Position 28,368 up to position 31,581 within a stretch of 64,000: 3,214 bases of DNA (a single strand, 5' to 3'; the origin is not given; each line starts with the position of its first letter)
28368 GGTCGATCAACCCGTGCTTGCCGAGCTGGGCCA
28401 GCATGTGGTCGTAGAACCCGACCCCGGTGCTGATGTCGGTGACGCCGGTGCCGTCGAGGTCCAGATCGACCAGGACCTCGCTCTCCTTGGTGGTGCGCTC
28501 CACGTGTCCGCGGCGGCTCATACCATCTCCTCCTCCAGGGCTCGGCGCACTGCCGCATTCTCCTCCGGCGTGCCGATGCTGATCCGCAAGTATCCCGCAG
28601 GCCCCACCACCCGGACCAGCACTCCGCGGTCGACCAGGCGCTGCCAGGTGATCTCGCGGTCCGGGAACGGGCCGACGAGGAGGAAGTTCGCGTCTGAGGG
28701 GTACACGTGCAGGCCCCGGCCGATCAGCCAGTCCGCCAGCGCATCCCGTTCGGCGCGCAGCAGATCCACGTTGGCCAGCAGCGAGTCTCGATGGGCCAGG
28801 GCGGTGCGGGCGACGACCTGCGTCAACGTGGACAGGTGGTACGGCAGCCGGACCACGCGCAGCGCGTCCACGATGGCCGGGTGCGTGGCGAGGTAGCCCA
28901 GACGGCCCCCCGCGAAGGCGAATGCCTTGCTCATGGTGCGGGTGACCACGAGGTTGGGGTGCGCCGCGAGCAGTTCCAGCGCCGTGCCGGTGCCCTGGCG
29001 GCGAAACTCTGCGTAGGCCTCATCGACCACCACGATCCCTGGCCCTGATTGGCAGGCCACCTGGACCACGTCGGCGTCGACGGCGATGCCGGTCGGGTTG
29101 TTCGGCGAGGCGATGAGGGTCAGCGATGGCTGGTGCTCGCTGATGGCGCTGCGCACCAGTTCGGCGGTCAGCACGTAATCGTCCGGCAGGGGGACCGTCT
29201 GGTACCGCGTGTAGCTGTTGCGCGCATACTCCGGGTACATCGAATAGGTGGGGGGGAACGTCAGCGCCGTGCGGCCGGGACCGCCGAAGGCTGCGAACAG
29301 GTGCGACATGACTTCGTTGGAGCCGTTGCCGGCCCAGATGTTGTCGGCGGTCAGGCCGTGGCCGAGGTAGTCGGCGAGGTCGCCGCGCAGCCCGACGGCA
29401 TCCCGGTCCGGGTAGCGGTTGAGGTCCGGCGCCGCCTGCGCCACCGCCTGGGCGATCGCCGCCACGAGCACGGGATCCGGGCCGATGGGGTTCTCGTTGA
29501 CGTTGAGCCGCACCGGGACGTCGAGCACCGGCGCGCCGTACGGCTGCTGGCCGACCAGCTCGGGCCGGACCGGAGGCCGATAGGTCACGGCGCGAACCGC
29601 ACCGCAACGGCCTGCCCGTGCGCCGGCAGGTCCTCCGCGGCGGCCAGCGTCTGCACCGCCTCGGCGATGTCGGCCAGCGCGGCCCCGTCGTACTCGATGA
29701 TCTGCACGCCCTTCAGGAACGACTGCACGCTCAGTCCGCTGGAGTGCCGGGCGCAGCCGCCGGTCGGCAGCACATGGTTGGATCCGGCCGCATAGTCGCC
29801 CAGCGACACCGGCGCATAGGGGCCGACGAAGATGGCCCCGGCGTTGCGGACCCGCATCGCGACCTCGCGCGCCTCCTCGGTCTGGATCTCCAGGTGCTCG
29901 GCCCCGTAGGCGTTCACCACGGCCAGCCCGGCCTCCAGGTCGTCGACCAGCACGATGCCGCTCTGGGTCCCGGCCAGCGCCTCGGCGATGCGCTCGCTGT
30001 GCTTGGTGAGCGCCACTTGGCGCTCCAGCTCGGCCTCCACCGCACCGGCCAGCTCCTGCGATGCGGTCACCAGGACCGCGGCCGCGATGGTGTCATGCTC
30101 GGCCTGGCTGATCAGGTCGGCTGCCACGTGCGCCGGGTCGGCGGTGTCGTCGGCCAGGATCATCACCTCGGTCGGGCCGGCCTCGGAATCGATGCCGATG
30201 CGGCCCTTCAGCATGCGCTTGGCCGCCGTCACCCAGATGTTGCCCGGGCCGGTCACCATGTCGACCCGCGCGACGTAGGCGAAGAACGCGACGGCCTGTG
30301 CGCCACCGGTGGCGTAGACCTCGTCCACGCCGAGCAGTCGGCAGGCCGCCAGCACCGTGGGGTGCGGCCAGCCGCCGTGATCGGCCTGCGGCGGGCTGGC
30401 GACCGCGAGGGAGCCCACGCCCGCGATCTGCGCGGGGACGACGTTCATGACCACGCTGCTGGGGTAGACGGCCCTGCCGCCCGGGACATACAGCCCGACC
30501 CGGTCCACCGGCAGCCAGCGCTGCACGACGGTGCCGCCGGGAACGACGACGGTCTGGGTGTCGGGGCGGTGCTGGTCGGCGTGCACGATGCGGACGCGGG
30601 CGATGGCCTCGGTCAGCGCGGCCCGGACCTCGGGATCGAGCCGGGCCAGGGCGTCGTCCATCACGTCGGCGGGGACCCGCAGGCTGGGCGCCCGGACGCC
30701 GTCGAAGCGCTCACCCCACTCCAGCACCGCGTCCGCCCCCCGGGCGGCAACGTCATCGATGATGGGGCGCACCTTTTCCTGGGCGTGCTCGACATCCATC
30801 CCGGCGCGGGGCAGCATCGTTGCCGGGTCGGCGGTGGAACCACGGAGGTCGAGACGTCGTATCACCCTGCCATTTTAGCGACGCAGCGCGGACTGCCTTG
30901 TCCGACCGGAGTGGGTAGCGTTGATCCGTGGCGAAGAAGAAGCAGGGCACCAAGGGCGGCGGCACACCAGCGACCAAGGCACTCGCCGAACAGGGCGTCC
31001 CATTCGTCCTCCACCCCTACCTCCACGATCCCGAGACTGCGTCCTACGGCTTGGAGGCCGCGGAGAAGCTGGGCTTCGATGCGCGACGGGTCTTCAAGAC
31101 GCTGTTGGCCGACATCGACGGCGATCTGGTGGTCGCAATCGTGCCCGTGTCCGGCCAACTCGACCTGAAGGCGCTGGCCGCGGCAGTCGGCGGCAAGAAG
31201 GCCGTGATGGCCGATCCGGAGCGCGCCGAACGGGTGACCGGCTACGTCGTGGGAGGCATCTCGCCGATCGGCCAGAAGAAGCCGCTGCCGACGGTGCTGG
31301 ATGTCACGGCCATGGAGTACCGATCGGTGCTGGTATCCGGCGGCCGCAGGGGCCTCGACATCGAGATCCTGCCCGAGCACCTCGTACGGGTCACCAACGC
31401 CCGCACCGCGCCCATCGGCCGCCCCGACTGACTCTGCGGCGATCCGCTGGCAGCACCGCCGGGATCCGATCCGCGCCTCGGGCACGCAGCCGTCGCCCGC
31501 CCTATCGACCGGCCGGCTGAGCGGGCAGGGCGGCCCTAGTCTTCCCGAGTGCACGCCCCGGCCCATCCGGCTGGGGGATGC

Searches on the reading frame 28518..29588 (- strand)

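Call 75: search_protein_families(library=pfam, proteins=[window:28518-29588:-], max_evalue=0.00001)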
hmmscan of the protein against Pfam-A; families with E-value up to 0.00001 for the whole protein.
window:28518-29588:- (356 aa): 1 family
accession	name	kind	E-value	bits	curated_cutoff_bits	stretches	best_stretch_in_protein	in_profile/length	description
PF00155.27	Aminotran_1_2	-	1.1e-54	186.4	19.7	1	26-349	4-359/361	Aminotransferase class I and II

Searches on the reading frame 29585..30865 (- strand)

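Call 75: search_protein_families(library=pfam, proteins=[window:29585-30865:-], max_evalue=0.00001)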
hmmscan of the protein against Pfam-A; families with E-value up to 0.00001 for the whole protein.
window:29585-30865:- (426 aa): 1 family
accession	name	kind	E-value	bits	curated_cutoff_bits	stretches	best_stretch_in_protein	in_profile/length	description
PF00815.25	Histidinol_dh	-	3.4e-151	504.3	27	1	20-424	3-411/411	Histidinol dehydrogenase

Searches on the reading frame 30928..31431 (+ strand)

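Call 75: search_protein_families(library=pfam, proteins=[window:30928-31431:+], max_evalue=0.00001)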
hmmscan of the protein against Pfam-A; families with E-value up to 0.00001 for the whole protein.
window:30928-31431:+ (167 aa): 1 family
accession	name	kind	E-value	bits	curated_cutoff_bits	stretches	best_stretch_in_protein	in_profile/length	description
PF04073.20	tRNA_edit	-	5.3e-24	85.1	25.5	1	42-154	8-122/123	Aminoacyl-tRNA editing domain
